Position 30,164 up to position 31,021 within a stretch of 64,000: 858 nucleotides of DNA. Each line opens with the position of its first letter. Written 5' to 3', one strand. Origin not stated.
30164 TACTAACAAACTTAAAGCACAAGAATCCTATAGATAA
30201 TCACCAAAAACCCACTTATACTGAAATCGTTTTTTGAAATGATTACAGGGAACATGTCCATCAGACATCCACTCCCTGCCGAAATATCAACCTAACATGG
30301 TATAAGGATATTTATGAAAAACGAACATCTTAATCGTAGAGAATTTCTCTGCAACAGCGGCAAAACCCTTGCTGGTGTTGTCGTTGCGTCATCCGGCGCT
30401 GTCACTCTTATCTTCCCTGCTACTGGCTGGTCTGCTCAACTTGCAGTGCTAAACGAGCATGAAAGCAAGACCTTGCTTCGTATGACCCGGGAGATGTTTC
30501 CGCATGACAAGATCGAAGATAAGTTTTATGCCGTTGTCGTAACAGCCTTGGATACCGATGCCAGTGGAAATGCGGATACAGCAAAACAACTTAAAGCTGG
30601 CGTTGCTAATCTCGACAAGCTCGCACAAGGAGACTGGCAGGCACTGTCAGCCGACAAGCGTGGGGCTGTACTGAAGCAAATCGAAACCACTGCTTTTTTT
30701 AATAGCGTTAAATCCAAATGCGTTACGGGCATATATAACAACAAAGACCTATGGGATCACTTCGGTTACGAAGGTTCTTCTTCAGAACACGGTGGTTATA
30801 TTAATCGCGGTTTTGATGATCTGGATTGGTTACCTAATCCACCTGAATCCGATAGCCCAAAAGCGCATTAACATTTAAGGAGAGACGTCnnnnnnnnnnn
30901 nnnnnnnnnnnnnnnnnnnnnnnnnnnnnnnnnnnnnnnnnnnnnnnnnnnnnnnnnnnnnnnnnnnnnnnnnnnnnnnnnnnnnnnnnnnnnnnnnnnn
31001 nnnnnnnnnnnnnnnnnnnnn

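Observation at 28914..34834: Accessory-looking block between der and bamC: PPK2, a Tat-dependent two-subunit GMC dehydrogenase without a cytochrome subunit, and two porin paralogs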

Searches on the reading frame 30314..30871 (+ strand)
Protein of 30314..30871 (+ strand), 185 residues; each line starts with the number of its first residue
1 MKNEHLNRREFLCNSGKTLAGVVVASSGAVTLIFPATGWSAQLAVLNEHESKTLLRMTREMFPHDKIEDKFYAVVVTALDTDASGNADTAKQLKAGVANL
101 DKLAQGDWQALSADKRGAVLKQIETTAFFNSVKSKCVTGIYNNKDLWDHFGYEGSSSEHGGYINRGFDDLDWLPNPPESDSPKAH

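Call 3: search_protein_families(library=pfam, proteins=[window:30314-30871:+], max_evalue=0.01)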
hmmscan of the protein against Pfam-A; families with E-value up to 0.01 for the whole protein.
window:30314-30871:+ (185 aa): 1 family
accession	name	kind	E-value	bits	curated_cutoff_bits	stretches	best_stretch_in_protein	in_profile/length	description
PF13618.11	Gluconate_2-dh3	-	0.0067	17.2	23.4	0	49-145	2-120/135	Gluconate 2-dehydrogenase subunit 3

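Call 4: search_protein_families(library=ncbifam, proteins=[window:30314-30871:+], max_evalue=0.01)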
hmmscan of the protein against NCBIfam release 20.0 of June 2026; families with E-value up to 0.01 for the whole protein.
window:30314-30871:+ (185 aa): 0 families

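Call 13: search_solved_structures(query=window:30314-30871:+, max_evalue=10)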
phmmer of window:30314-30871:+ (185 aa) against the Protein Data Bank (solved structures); distinct sequences matched with E-value up to 10: 0.

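Call 25: find_homologous_proteins(query=window:30314-30871:+, max_evalue=0.001)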
Query window:30314-30871:+ (185 aa): 137 proteins with E <= 0.001 among 269 candidates; the best 120 are listed.
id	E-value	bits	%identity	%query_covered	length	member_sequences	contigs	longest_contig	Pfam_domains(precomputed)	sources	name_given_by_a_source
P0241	8.3e-117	405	96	100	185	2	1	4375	-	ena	-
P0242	2.8e-115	400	95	100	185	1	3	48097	-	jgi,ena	-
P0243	9.7e-113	392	92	100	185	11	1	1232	-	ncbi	-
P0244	8.6e-108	376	88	100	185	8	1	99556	-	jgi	jgi:hypothetical protein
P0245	5.4e-105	367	84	100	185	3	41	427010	-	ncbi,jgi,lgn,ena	-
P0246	1.3e-103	362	84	100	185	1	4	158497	-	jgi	jgi:hypothetical protein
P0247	1.8e-103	362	84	100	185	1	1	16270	-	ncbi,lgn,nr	ncbi:MAG: hypothetical protein DHS20C09_14740 [marine bacterium B5-7]|nr:MAG: hypothetical protein D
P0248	2.6e-103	362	85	100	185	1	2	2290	-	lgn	-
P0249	1.2e-102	359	83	100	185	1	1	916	-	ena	-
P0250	4.4e-100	351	83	100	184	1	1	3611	-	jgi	-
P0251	9.3e-96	337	79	100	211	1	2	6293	-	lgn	-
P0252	9.1e-95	334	78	100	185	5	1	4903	-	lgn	-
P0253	3.2e-91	322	76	100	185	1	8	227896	-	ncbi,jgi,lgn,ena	jgi:hypothetical protein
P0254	8.5e-89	314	75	99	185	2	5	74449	-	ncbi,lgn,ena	-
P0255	5.7e-87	308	73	100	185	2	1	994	-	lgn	-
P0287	5.8e-33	132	42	93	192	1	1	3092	PF13618.12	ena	-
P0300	1.1e-29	122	38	91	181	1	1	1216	PF13618.12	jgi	jgi:Gluconate 2-dehydrogenase subunit 3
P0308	2.5e-26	111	40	93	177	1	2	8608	PF13618.12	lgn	-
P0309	3.3e-26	110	42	75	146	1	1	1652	PF13618.12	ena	-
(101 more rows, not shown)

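Call 43: predict_structure(alignment_id=A2)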
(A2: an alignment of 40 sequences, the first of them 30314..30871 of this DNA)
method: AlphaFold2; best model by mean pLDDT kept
length: 185 residues; sequences in the alignment: 40
mean_pLDDT: 74.4   pTM: 0.67
mean pLDDT of the five models: 74.4, 72.1, 71.7, 71.3, 69.5
residues with pLDDT >= 90: 80; 70-90: 32; 50-70: 26; < 50: 47
segments of 3 or more residues with pLDDT < 50: 1-10, 12-14, 16-33, 173-177, 180-185
pLDDT, mean of each block of 10 residues (from residue 1): 42 47 37 59 93 95 85 93 96 98 97 93 94 87 75 64 51 48 45
secondary structure, 60 per line:
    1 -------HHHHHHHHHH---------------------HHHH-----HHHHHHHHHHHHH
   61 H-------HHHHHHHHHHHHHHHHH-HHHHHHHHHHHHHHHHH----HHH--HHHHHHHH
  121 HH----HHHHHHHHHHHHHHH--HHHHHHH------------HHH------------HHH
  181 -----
elements in order: H8-17 H39-42 H48-61 H69-85 H87-103 H113-122 H127-141 H144-150

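Call 50: fold_search(model_id=the predicted structure, library=pdb)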
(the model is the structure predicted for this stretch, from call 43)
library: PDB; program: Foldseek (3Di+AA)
matches with E <= 10: 48; with E <= 0.001: 0
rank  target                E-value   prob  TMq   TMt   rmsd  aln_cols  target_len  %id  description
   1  9jqa_B                7.1e-01  0.80  0.32  0.40   4.4        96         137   11  Cryo-EM Structure of Fructose Dehydrogenase Variant from Gluconobacter japonicus Truncating Heme 1c and C-Terminal Hyd (released 2025-08-06)
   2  8s0c_E                1.7e+00  0.06  0.16  0.09  19.1       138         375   13  H. sapiens ORC1-5 bound to double stranded DNA as part of the MCM-ORC complex (released 2024-10-02)
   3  8cq6_C                2.4e+00  0.08  0.21  0.12  10.8       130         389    8  Bifunctional cyclohexadienyl dehydratase/chorismate mutase from Duganella sacchari (released 2023-08-30)
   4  8cq4                  2.6e+00  0.11  0.23  0.13  11.6       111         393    8  Bifunctional cyclohexadienyl dehydratase/chorismate mutase from Janthinobacterium sp. HH01 (released 2023-08-30)
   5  8cq6_B                2.8e+00  0.08  0.20  0.12  11.5       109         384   11  Bifunctional cyclohexadienyl dehydratase/chorismate mutase from Duganella sacchari (released 2023-08-30)
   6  9dec_A                3.7e+00  0.10  0.16  0.30   8.3        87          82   11  Crystal Structure of D9-threaded (released 2025-03-26)
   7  8cq6_A                3.7e+00  0.06  0.18  0.11  11.8       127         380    8  Bifunctional cyclohexadienyl dehydratase/chorismate mutase from Duganella sacchari (released 2023-08-30)
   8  1c9b_A                3.9e+00  0.05  0.18  0.16  13.9       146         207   13  CRYSTAL STRUCTURE OF A HUMAN TBP CORE DOMAIN-HUMAN TFIIB CORE DOMAIN COMPLEX BOUND TO AN EXTENDED, MODIFIED ADENOVIRAL (released 2000-01-10)
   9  7ena_BA               4.3e+00  0.05  0.18  0.13  13.8       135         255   11  TFIID-based PIC-Mediator holo-complex in pre-assembled state (pre-hPIC-MED) (released 2021-05-26)
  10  7jpp_E                4.5e+00  0.04  0.16  0.09  14.5       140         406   15  ORC-O2WH: Human Origin Recognition Complex (ORC) with dynamic/unresolved ORC1 AAA+ domain (released 2020-09-09)
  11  7jps_E                5.0e+00  0.04  0.16  0.09  18.6       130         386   12  ORC-DNA: Human Origin Recognition Complex (ORC) with DNA bound in the core (released 2020-09-09)
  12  4aia_A                5.5e+00  0.04  0.18  0.17  13.5       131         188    9  The structural basis of 3-methyladenine recognition by 3- methyladenine DNA glycosylase I (TAG) from Staphylococcus au (released 2012-02-22)
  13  8pnh                  5.8e+00  0.06  0.21  0.12  11.5       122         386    8  Chorismate mutase (released 2024-07-10)
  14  6z3u_A                5.8e+00  0.02  0.13  0.10  13.6       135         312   12  Structure of the CAK complex form Chaetomium thermophilum (released 2020-12-09)
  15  9a58_A                6.1e+00  0.02  0.19  0.12  18.3       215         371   12  Integrative model of SIGA-RPOC by crosslinking MS and deep learning (released 2024-09-18)
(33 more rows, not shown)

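Call 82: search_protein_representatives(alignment_id=A2)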
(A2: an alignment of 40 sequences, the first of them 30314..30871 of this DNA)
Query: 40 sequences, 184 profile positions. Proteins with E-value up to 0.001 (for the whole library): 1604; up to 1e-10: 1106; up to 1e-30: 292. The best 150 are listed.
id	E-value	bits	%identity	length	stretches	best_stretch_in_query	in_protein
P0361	6.3e-62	224.8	-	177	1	2-174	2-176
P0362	3.3e-61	222.4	-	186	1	3-182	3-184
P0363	1.5e-59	217.1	-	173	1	5-174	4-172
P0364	1.8e-58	213.5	-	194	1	1-182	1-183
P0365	2.7e-58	213.0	-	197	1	2-172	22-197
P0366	6.1e-58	211.8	-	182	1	4-182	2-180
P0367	9.5e-58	211.2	-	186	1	5-183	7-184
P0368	3.8e-57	209.2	-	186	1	2-183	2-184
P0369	6.6e-57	208.4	-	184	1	4-182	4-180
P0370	1.8e-56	207.0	-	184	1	7-172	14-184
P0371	2.0e-55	203.6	-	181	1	3-174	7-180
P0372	3.8e-55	202.7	-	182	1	3-174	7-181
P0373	7.8e-55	201.7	-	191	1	5-172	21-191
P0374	9.2e-55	201.4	-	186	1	2-181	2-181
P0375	6.3e-54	198.7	-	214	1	6-182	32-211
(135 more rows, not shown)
